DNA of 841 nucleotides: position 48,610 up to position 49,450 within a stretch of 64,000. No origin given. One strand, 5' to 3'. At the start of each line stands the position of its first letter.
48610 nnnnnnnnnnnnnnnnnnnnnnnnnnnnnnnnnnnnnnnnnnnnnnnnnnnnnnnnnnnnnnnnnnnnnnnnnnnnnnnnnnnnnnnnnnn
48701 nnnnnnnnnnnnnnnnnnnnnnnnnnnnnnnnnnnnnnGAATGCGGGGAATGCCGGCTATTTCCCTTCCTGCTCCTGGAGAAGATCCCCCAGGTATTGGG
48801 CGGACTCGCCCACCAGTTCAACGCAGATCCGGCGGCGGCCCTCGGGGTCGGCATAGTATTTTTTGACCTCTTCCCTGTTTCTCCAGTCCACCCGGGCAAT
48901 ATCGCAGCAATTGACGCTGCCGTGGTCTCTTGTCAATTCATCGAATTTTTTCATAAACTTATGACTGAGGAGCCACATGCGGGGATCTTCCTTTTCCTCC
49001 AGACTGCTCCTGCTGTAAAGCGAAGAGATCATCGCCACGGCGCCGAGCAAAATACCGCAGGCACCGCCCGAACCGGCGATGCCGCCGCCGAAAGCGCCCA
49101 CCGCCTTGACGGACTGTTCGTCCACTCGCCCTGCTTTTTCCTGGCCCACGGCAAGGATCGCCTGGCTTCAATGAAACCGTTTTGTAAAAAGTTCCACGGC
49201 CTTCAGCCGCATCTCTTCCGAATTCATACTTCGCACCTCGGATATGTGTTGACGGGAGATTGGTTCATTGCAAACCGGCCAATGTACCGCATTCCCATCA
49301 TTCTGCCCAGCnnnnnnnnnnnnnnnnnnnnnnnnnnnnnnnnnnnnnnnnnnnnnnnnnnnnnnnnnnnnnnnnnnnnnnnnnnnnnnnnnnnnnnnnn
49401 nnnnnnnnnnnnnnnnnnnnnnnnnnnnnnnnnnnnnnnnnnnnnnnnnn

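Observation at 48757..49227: Hidden selenoprotein candidate: TGA at the first invariant Cys of a C_GCAxxG_C_C family protein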

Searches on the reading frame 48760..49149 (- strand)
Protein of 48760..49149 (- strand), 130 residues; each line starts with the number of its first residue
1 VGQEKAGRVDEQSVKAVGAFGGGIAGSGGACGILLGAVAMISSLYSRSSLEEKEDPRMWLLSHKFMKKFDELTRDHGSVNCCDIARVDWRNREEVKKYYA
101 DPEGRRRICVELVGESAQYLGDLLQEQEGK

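Call 4: search_protein_families(library=pfam, proteins=[window:48760-49149:-], max_evalue=0.01)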
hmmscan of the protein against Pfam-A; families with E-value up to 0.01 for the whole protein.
seq(130 aa): 1 family
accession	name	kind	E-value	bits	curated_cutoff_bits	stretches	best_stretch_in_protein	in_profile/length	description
PF09719.15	C_GCAxxG_C_C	-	3.2e-16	59.9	27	1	3-121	12-116/118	Putative redox-active protein (C_GCAxxG_C_C)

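Call 5: search_protein_families(library=ncbifam, proteins=[window:48760-49149:-], max_evalue=0.01)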
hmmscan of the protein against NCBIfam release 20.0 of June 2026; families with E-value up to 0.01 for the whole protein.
seq(130 aa): 3 families
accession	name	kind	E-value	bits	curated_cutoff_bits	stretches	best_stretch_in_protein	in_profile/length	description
NF045669.1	DVU1555_fam_CGA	exception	6.4e-16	58.3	103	1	4-127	26-139/140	DVU_1555 family C-GCAxxG-C-C protein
TIGR01909.1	C_GCAxxG_C_C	subfamily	7.5e-14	51.8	47.4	1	8-122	18-118/120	C-GCAxxG-C-C family (seleno)protein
NF045501.1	HUGP_GUXX-star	exception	0.0034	16.9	325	1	12-99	42-131/236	HUGP/GUXX-star fusion selenoprotein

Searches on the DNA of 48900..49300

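Call 7: search_rna_families(source=window, start=48900, end=49300, threshold=evalue, max_evalue=10, show_alignments=3)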
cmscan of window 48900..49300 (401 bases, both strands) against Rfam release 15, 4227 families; matches with E-value up to 10: 1.
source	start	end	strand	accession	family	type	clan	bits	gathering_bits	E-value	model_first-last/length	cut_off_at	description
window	49057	49115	-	RF01556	TB9Cs3H2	Gene; snRNA; snoRNA; HACA-box;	-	15.5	50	1.6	1-63/63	no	Trypanosomatid snoRNA TB9Cs3H2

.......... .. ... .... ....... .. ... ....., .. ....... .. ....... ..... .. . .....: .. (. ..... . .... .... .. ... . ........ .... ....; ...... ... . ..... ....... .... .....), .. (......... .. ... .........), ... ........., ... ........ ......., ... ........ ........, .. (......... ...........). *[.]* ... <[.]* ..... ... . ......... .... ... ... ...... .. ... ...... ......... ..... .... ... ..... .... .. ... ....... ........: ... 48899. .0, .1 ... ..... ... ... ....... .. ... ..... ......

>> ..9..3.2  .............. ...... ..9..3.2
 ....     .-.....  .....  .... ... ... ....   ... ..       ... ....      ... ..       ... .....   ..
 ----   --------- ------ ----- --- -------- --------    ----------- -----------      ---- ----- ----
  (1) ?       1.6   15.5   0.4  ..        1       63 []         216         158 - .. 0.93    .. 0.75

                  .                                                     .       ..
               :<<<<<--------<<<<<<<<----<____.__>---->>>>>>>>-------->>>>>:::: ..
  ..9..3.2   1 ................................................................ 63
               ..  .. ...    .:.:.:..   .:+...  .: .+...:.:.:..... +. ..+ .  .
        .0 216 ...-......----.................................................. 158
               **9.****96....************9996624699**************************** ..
